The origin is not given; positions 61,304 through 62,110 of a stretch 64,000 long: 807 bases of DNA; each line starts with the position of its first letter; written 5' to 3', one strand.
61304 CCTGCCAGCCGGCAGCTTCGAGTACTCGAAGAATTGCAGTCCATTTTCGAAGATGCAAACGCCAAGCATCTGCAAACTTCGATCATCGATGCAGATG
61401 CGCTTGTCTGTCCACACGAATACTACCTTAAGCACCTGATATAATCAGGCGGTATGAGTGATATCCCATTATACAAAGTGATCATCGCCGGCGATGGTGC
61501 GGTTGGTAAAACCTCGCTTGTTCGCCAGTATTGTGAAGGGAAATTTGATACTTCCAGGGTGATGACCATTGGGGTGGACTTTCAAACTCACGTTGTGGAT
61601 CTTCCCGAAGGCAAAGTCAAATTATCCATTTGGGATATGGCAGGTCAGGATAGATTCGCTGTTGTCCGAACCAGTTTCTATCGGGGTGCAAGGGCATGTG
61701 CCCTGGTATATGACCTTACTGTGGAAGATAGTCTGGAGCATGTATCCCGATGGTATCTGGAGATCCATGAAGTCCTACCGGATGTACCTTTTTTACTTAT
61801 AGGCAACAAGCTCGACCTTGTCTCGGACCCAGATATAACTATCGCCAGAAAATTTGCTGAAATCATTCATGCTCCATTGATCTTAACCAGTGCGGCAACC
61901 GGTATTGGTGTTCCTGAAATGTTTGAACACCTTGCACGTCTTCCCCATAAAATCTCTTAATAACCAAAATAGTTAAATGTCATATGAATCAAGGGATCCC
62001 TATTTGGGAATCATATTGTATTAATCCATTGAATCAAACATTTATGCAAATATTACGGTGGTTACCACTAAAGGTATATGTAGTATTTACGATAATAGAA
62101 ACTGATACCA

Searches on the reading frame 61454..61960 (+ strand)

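Call 40: search_protein_families(library=pfam, proteins=[window:61454-61960:+], max_evalue=0.000001)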
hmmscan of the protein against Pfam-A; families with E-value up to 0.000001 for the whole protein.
window:61454-61960:+ (168 aa): 3 families
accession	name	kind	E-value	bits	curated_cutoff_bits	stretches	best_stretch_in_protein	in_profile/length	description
PF00071.28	Ras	-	7.8e-43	146.3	21.6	1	8-162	1-158/162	Ras family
PF08477.19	Roc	-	3.7e-30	105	27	1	8-121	1-119/119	Ras of Complex, Roc, domain of DAPkinase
PF00025.27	Arf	-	3e-09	37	22.3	1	7-161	15-171/174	ADP-ribosylation factor family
